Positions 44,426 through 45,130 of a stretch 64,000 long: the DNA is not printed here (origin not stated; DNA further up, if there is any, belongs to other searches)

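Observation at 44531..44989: Four-helix-bundle (23S rRNA IVS-family) gene inserted as a cassette between dnaB and recR, flanked by inverted repeats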

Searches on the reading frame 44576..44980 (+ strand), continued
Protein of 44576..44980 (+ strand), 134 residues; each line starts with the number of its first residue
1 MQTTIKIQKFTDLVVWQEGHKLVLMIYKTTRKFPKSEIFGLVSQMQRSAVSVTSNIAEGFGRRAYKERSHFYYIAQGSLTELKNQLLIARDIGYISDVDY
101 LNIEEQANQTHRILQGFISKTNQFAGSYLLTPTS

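Call 47: find_encoding_contigs(protein=P0003, flank=2500, max_places=3)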
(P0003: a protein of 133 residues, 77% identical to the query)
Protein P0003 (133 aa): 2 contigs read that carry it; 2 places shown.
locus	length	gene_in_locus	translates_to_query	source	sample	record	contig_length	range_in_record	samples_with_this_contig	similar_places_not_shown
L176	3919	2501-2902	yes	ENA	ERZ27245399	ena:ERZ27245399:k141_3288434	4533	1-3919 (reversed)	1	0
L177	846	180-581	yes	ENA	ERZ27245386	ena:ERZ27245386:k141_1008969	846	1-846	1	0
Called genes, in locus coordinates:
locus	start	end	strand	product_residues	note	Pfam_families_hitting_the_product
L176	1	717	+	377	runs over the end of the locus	PF13458:Peripla_BP_6, PF01094:ANF_receptor (weak)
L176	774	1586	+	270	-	PF02498:Bro-N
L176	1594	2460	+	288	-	PF02653:BPD_transp_2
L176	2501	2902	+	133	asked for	PF05635:23S_rRNA_IVP, PF22296:bAvd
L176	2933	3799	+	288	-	PF02653:BPD_transp_2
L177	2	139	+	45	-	?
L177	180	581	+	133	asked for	PF05635:23S_rRNA_IVP, PF22296:bAvd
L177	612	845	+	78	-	?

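Call 48: find_encoding_contigs(protein=P0004, flank=2500, max_places=3)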
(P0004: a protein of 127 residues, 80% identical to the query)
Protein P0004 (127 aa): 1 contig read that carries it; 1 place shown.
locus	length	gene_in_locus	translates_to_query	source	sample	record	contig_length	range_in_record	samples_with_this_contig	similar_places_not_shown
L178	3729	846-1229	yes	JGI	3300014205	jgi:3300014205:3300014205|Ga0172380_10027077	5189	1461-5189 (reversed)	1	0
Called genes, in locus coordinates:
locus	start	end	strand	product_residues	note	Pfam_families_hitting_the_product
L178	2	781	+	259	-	?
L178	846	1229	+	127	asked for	PF05635:23S_rRNA_IVP, PF22296:bAvd (weak)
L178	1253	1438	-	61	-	-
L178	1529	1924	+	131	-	PF13662:Toprim_4, PF21175:RecR_C (weak)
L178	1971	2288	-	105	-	PF00829:Ribosomal_L21p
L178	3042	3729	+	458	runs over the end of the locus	PF08245:Mur_ligase_M, PF02875:Mur_ligase_C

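Call 49: find_encoding_contigs(protein=P0005, flank=2500, max_places=3)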
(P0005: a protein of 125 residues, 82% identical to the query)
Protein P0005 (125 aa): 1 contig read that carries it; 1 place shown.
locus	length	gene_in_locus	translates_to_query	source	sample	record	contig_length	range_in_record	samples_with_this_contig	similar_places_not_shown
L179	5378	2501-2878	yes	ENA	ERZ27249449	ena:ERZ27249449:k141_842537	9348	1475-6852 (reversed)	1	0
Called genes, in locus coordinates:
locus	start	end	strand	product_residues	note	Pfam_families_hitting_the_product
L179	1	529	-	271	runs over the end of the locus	-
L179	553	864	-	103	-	-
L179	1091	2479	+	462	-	PF00772:DnaB, PF13481:AAA_25, PF03796:DnaB_C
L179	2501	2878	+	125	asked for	PF05635:23S_rRNA_IVP, PF22296:bAvd (weak)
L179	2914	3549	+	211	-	PF21176:RecR_HhH (weak), PF01751:Toprim (faint), PF13662:Toprim_4, PF21175:RecR_C (weak)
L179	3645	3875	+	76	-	-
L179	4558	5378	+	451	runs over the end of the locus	PF08245:Mur_ligase_M, PF27239:FOL3_C (weak), PF02875:Mur_ligase_C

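Call 57: search_dna_similar(query=window:44576-44980:+, collection=plasmids, mode=protein, max_rows=30, rows=spread)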
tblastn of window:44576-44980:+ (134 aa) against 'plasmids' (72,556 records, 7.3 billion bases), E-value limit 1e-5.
Records with a match: 34; places in all: 37; records where one place covers at least 80% of the query: 24.
Best place of each record, by identity: <60% 34.
By first word of the organism name: Nostoc 13; Calothrix 4; Riemerella 4; Trichormus 2; Pseudanabaena 1; Picosynechococcus 1; Scytonema 1; Stanieria 1; Anabaena 1; Geminocystis 1; and 5 more.
By predicted mobility (MOB-suite, as given by PLSDB): non-mobilizable 17; conjugative 14; mobilizable 3.
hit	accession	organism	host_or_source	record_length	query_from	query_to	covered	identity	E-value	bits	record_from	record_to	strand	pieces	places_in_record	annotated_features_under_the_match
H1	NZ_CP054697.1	Nostoc edaphicum CCNP1411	-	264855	4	134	98%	42.4%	3e-23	100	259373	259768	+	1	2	four helix bundle protein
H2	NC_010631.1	Nostoc punctiforme PCC 73102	-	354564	10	134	93%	41.6%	8e-24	102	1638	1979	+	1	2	four helix bundle protein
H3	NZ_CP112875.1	Pseudanabaena galeata CCNP1313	-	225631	6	120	86%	45.2%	9e-26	107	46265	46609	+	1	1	four helix bundle protein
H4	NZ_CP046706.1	Nostoc sp. ATCC 53789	-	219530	6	123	88%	42.4%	8e-20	91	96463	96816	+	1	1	four helix bundle protein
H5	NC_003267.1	Nostoc sp. PCC 7120 = FACHB-418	-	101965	7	134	96%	38.1%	8e-21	94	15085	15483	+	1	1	four helix bundle protein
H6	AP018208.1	Calothrix brevissima NIES-22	-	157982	1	118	88%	40.7%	3e-21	95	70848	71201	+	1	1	S23 ribosomal protein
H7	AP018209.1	Calothrix brevissima NIES-22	-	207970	1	118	88%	40.7%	3e-21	95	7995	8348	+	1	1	S23 ribosomal protein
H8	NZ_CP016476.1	Picosynechococcus sp. PCC 7003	cell culture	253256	8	123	87%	41.4%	4e-24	103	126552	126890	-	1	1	four helix bundle protein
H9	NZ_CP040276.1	Nostoc sp. C052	Blasia pusilla,pure culture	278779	10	119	82%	43.6%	4e-24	102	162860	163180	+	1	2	four helix bundle protein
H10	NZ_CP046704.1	Nostoc sp. ATCC 53789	-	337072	10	119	82%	43.6%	4e-24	102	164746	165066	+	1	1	four helix bundle protein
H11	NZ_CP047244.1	Trichormus variabilis 0441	cell culture,thermal spring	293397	10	117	81%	43.5%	3e-18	86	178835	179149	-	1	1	four helix bundle protein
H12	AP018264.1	Scytonema sp. NIES-4073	-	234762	10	117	81%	43.5%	6e-18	86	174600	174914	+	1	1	S23 ribosomal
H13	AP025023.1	Calothrix sp. PCC 7716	-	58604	5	118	85%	41.2%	6e-25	105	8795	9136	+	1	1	S23 ribosomal protein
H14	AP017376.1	Stanieria sp. NIES-3757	-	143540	15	120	79%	42.5%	9e-21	94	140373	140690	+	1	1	S23 ribosomal protein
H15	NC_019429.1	Anabaena sp. 90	-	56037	5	110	79%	41.1%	5e-17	83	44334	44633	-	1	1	four helix bundle protein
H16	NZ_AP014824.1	Geminocystis sp. NIES-3709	-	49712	6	120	86%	37.4%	1e-20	93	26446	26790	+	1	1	four helix bundle protein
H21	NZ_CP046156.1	Leptolyngbya sp. BL0902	cell culture,open pond on an algae farm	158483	7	124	88%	31.9%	3e-10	64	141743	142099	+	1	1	four helix bundle protein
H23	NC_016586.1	Azospirillum lipoferum 4B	-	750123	7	117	83%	31.9%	8e-12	68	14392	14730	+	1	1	none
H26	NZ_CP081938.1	Riemerella anatipestifer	goose,Epidemic materials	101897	7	127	90%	26.8%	2e-8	58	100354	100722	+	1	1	four helix bundle protein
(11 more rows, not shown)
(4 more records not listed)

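Call 58: get_annotated_region(hit=H2, flank=1200)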
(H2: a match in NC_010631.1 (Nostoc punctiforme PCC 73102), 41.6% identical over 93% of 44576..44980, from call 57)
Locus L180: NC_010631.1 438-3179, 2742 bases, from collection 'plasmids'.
description: Nostoc punctiforme PCC 73102 plasmid pNPUN01, complete sequence
organism: Nostoc punctiforme PCC 73102 (NCBI taxid 63737)
taxonomy: Bacteria; Cyanobacteriota; Cyanophyceae; Nostocales; Nostocaceae; Nostoc; Nostoc punctiforme; Nostoc punctiforme PCC 73102
host: -; source: -; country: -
typing (MOB-suite, as given by PLSDB): conjugative; replicon rep_cluster_317; relaxase MOBF; mating-pair formation MPF_T
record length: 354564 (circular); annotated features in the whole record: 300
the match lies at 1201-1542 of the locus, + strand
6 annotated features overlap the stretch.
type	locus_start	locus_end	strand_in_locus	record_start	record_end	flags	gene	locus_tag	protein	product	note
CDS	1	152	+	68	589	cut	-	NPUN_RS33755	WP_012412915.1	hypothetical protein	-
CDS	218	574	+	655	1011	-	-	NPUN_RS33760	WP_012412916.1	hypothetical protein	-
CDS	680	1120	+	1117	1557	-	-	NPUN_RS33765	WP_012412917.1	hypothetical protein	-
CDS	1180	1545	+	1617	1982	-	-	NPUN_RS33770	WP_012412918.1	four helix bundle protein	-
CDS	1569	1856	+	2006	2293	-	-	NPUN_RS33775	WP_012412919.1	hypothetical protein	-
CDS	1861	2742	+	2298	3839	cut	-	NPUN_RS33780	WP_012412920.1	hypothetical protein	-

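Call 59: get_annotated_region(hit=H5, flank=1200)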
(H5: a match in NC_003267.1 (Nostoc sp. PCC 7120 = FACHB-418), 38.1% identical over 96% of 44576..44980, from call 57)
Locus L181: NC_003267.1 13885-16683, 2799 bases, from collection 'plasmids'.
description: Nostoc sp. PCC 7120 = FACHB-418 plasmid pCC7120gamma, complete sequence
organism: Nostoc sp. PCC 7120 = FACHB-418 (NCBI taxid 103690)
taxonomy: Bacteria; Cyanobacteriota; Cyanophyceae; Nostocales; Nostocaceae; Nostoc; Nostoc sp. PCC 7120 = FACHB-418
host: -; source: -; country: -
typing (MOB-suite, as given by PLSDB): conjugative; replicon rep_cluster_776; relaxase MOBF; mating-pair formation MPF_T
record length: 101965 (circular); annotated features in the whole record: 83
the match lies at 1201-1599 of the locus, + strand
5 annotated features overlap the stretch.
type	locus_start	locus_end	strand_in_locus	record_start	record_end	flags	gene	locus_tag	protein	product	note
CDS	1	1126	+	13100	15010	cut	-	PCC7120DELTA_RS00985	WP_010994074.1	ISL3 family transposase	-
CDS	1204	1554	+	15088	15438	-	-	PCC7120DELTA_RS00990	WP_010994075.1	four helix bundle protein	-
CDS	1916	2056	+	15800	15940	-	-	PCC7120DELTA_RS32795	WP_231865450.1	hypothetical protein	-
CDS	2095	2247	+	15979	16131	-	-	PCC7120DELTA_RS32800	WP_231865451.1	hypothetical protein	-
CDS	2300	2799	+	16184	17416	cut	-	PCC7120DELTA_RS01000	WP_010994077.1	ISAzo13-like element ISNsp4 family transposase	GO:0006313 - DNA transposition [Evidence IEA]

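Call 60: get_annotated_region(hit=H3, flank=1200)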
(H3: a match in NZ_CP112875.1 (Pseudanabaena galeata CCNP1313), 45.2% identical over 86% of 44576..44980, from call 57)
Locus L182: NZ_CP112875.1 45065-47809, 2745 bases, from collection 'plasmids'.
description: Pseudanabaena galeata CCNP1313 plasmid pPg_01, complete sequence
organism: Pseudanabaena galeata CCNP1313 (NCBI taxid 2602720)
taxonomy: Bacteria; Cyanobacteriota; Cyanophyceae; Pseudanabaenales; Pseudanabaenaceae; Pseudanabaena; Pseudanabaena galeata; Pseudanabaena galeata CCNP1313
host: -; source: -; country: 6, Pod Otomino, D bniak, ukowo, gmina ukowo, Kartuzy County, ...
typing (MOB-suite, as given by PLSDB): non-mobilizable
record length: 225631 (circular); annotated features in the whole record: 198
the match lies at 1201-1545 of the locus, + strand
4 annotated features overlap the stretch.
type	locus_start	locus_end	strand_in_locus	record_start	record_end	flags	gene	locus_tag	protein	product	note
CDS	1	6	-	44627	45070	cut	-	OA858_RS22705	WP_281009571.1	hypothetical protein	-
CDS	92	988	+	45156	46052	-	cas6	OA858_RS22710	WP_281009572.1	CRISPR-associated endoribonuclease Cas6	GO:0043571 - maintenance of CRISPR repeat elements [Evidence IEA]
CDS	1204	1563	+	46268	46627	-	-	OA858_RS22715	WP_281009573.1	four helix bundle protein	-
CDS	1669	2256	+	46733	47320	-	cas4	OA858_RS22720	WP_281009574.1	CRISPR-associated protein Cas4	GO:0043571 - maintenance of CRISPR repeat elements [Evidence IEA]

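Call 61: get_annotated_region(hit=H8, flank=1200)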
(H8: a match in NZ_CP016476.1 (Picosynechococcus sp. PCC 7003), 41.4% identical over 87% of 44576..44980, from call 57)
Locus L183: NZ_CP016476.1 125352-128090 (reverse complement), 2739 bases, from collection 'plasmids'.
description: Picosynechococcus sp. PCC 7003 plasmid unnamed2, complete sequence
organism: Picosynechococcus sp. PCC 7003 (NCBI taxid 374981)
taxonomy: Bacteria; Cyanobacteriota; Cyanophyceae; Chroococcales; Geminocystaceae; Picosynechococcus; Picosynechococcus sp. PCC 7003
host: -; source: cell culture; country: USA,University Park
typing (MOB-suite, as given by PLSDB): mobilizable; relaxase MOBF
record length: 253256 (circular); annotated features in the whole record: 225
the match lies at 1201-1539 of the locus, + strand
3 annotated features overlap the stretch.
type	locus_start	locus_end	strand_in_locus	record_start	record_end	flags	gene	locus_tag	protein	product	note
CDS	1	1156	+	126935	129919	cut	cas10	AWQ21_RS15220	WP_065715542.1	type III-B CRISPR-associated protein Cas10/Cmr2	GO:0043571 - maintenance of CRISPR repeat elements [Evidence IEA]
CDS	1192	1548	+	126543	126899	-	-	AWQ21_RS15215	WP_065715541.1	four helix bundle protein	-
CDS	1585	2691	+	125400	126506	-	-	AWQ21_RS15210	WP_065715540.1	type III-B CRISPR module-associated Cmr3 family protein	-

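Call 62: get_annotated_region(hit=H13, flank=1200)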
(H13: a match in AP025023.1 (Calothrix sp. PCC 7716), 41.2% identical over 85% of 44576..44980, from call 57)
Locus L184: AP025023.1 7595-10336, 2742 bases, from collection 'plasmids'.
description: Calothrix sp. PCC 7716 plasmid Cal7716_p5 DNA, complete genome
organism: Calothrix sp. PCC 7716 (NCBI taxid 2853227)
taxonomy: Bacteria; Cyanobacteriota; Cyanophyceae; Nostocales; Calotrichaceae; Calothrix; Calothrix sp. PCC 7716
host: -; source: -; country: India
typing (MOB-suite, as given by PLSDB): non-mobilizable
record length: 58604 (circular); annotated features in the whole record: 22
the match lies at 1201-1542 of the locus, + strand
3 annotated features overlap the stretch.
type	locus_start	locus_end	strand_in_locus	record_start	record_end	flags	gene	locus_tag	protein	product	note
CDS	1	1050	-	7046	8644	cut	-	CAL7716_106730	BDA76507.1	similar to leukotoxin secretion protein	-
CDS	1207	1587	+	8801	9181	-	-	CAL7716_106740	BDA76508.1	S23 ribosomal protein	-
CDS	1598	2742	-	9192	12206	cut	-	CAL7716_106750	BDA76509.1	toxin secretion ABC transporter ATP-binding protein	-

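Call 63: get_annotated_region(hit=H1, flank=1200)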
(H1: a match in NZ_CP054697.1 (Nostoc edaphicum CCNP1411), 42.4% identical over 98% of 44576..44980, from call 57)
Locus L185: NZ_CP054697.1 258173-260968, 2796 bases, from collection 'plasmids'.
description: Nostoc edaphicum CCNP1411 plasmid pNe_5, complete sequence
organism: Nostoc edaphicum CCNP1411 (NCBI taxid 1472755)
taxonomy: Bacteria; Cyanobacteriota; Cyanophyceae; Nostocales; Nostocaceae; Nostoc; Nostoc edaphicum; Nostoc edaphicum CCNP1411
host: -; source: -; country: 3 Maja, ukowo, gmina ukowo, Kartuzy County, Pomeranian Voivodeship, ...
typing (MOB-suite, as given by PLSDB): non-mobilizable; mating-pair formation MPF_T
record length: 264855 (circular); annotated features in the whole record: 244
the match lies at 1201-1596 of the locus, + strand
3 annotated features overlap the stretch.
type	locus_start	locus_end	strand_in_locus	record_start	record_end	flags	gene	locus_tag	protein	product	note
CDS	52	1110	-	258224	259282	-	-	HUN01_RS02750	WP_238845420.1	ribonucleotide-diphosphate reductase subunit beta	GO:0009263 - deoxyribonucleotide biosynthetic process [Evidence IEA]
CDS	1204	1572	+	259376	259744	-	-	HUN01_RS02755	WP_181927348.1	four helix bundle protein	-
CDS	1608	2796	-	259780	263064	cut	-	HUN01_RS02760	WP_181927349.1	ribonucleotide reductase N-terminal alpha domain-containing protein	GO:0006260 - DNA replication [Evidence IEA]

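Call 70: get_annotated_region(hit=H4, flank=600)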
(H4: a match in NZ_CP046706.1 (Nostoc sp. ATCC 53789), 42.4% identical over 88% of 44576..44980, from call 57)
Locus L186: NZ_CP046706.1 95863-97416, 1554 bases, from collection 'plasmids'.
description: Nostoc sp. ATCC 53789 plasmid pNsp_c, complete sequence
organism: Nostoc sp. ATCC 53789 (NCBI taxid 76335)
taxonomy: Bacteria; Cyanobacteriota; Cyanophyceae; Nostocales; Nostocaceae; Nostoc; Nostoc sp. ATCC 53789
host: -; source: -; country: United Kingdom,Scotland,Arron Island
typing (MOB-suite, as given by PLSDB): non-mobilizable; replicon rep_cluster_317; mating-pair formation MPF_T
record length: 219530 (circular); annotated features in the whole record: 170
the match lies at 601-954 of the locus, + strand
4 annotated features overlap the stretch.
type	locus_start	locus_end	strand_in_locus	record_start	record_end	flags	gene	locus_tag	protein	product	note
CDS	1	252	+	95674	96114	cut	-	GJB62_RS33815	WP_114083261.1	hypothetical protein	-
CDS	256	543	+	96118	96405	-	-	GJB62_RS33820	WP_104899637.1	hypothetical protein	-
CDS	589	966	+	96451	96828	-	-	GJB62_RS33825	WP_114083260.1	four helix bundle protein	-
CDS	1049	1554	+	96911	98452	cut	-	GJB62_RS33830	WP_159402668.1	hypothetical protein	-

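Call 71: get_annotated_region(hit=H6, flank=600)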
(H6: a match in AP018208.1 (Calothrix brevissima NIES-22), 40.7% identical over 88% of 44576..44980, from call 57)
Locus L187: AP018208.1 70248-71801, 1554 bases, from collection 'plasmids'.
description: Calothrix brevissima NIES-22 plasmid plasmid1 DNA, complete genome
organism: Calothrix brevissima NIES-22 (NCBI taxid 1973478)
taxonomy: Bacteria; Cyanobacteriota; Cyanophyceae; Nostocales; Calotrichaceae; Calothrix; Calothrix brevissima; Calothrix brevissima NIES-22
host: -; source: -; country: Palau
typing (MOB-suite, as given by PLSDB): non-mobilizable; replicon rep_cluster_37
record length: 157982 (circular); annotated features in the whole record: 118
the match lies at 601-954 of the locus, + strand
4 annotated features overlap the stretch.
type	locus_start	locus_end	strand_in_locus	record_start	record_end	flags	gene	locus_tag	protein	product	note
CDS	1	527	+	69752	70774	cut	-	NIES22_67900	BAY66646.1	phage integrase family protein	-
CDS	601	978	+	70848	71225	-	-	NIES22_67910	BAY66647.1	S23 ribosomal protein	-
CDS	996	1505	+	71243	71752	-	-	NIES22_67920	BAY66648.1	hypothetical protein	-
CDS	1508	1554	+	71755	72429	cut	-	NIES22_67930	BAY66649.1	hypothetical protein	-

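Call 72: get_annotated_region(hit=H9, flank=600)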
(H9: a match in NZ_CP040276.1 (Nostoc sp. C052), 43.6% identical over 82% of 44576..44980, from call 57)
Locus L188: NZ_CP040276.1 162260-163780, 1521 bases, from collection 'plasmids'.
description: Nostoc sp. C052 plasmid pC052_D, complete sequence
organism: Nostoc sp. C052 (NCBI taxid 2576902)
taxonomy: Bacteria; Cyanobacteriota; Cyanophyceae; Nostocales; Nostocaceae; Nostoc; Nostoc sp. C052
host: -; source: Blasia pusilla,pure culture; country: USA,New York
typing (MOB-suite, as given by PLSDB): non-mobilizable; mating-pair formation MPF_T
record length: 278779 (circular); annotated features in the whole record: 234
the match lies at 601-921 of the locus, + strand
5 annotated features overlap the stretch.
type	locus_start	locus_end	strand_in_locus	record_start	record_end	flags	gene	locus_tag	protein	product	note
CDS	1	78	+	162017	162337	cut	-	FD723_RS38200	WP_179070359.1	hypothetical protein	-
CDS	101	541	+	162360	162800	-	-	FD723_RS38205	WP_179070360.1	hypothetical protein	-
CDS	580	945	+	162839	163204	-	-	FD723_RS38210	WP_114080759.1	four helix bundle protein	-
CDS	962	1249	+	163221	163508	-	-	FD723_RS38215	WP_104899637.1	hypothetical protein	-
CDS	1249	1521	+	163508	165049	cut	-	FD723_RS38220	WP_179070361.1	hypothetical protein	-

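Call 73: get_annotated_region(hit=H14, flank=600)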
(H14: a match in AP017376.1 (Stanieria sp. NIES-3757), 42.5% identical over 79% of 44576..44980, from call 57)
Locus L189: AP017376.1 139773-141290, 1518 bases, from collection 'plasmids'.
description: Stanieria sp. NIES-3757 plasmid plasmid1 DNA, complete genome
organism: Stanieria sp. NIES-3757 (NCBI taxid 1807358)
taxonomy: Bacteria; Cyanobacteriota; Cyanophyceae; Pleurocapsales; Dermocarpellaceae; Stanieria; Stanieria sp. NIES-3757
host: -; source: -; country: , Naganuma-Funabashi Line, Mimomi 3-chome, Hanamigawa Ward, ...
typing (MOB-suite, as given by PLSDB): conjugative; replicon rep_cluster_35; relaxase MOBP; mating-pair formation MPF_T
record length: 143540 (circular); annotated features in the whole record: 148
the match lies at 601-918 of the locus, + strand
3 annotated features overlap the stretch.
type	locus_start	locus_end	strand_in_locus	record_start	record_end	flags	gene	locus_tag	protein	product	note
CDS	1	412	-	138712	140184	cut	-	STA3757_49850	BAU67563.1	hypothetical protein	-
CDS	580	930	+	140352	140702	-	-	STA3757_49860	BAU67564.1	S23 ribosomal protein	-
CDS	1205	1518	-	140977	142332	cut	-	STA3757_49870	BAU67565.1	putative transposase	-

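Call 74: get_annotated_region(hit=H16, flank=600)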
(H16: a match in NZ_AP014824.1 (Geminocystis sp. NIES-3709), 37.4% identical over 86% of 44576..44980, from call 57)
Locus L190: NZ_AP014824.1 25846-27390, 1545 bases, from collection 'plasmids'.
description: Geminocystis sp. NIES-3709 plasmid pGM3709_03, complete sequence
organism: Geminocystis sp. NIES-3709 (NCBI taxid 1617448)
taxonomy: Bacteria; Cyanobacteriota; Cyanophyceae; Chroococcales; Geminocystaceae; Geminocystis; Geminocystis sp. NIES-3709
host: -; source: -; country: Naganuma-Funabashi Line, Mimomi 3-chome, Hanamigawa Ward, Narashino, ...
typing (MOB-suite, as given by PLSDB): non-mobilizable
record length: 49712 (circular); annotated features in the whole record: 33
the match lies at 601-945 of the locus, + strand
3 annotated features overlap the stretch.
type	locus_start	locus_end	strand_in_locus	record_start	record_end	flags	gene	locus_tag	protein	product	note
CDS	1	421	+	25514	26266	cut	-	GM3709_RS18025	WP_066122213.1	AAA family ATPase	-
CDS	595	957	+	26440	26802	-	-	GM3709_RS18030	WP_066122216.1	four helix bundle protein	-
CDS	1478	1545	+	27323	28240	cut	-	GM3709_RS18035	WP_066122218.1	ParB/RepB/Spo0J family partition protein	GO:0007059 - chromosome segregation [Evidence IEA]; GO:0000910 - cytokinesis [Evidence IEA]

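Call 75: get_annotated_region(hit=H21, flank=600)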
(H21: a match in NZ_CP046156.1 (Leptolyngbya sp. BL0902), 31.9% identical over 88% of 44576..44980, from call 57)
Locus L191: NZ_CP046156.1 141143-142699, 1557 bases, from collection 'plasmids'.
description: Leptolyngbya sp. BL0902 plasmid unnamed1, complete sequence
organism: Leptolyngbya sp. BL0902 (NCBI taxid 1115757)
taxonomy: Bacteria; Cyanobacteriota; Cyanophyceae; Leptolyngbyales; Leptolyngbyaceae; Leptolyngbya; Leptolyngbya sp. BL0902
host: -; source: cell culture,open pond on an algae farm; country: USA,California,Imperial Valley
typing (MOB-suite, as given by PLSDB): non-mobilizable
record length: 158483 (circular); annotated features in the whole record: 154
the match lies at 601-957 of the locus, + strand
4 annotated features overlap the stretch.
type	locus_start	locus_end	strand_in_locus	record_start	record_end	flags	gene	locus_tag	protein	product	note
CDS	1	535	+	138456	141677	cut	-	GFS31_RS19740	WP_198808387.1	DUF499 domain-containing protein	-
CDS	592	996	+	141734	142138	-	-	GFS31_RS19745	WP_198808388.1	four helix bundle protein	-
CDS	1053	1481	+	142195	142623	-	-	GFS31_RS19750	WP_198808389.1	hypothetical protein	-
CDS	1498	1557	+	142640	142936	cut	-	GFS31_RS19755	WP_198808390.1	hypothetical protein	-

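Call 76: get_annotated_region(hit=H23, flank=600)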
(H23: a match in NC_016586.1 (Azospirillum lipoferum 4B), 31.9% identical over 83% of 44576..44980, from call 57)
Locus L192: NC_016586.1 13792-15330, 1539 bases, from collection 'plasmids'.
description: Azospirillum lipoferum 4B plasmid AZO_p2, complete sequence
organism: Azospirillum lipoferum 4B (NCBI taxid 862719)
taxonomy: Bacteria; Pseudomonadota; Alphaproteobacteria; Rhodospirillales; Azospirillaceae; Azospirillum; Azospirillum lipoferum; Azospirillum lipoferum 4B
host: -; source: -; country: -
typing (MOB-suite, as given by PLSDB): conjugative; replicon rep_cluster_67; relaxase MOBP; mating-pair formation MPF_T
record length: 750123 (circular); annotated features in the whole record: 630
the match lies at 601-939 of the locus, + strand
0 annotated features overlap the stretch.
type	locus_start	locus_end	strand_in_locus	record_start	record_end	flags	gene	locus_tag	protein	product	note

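Call 77: get_annotated_region(hit=H26, flank=600)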
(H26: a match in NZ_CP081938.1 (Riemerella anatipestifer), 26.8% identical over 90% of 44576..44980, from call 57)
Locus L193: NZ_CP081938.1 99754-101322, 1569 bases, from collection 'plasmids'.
description: Riemerella anatipestifer strain 20190609E1-1 plasmid unnamed, complete sequence
organism: Riemerella anatipestifer (NCBI taxid 34085)
taxonomy: Bacteria; Bacteroidota; Flavobacteriia; Flavobacteriales; Weeksellaceae; Riemerella; Riemerella anatipestifer
host: -; source: goose,Epidemic materials; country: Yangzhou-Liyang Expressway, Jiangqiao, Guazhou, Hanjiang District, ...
typing (MOB-suite, as given by PLSDB): non-mobilizable
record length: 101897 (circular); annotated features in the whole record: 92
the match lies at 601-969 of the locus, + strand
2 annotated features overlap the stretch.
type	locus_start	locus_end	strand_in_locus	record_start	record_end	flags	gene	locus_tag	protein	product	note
CDS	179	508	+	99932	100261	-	-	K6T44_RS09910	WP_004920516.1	iron-sulfur cluster assembly accessory protein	-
CDS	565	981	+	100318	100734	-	-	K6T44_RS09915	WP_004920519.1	four helix bundle protein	-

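Call 91: search_protein_families(library=ncbifam, proteins=[window:44576-44980:+])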
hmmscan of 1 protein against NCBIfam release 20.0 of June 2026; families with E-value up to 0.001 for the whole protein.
window:44576-44980:+ (134 aa): 4 families
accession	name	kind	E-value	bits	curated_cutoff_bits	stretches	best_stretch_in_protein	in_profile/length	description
NF008911.0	PRK12275.1-2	subfamily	7.5e-36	123.2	137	1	7-122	1-116/118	hypothetical protein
TIGR02436.1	TIGR02436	subfamily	3.6e-35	120.5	24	1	15-121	1-108/109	four helix bundle protein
NF008912.0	PRK12275.1-6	subfamily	2.1e-29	101.9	124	1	9-123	2-113/117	hypothetical protein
NF033474.1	DivGenRetAVD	equivalog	2.1e-05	24.7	80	1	15-117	3-102/104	diversity-generating retroelement protein Avd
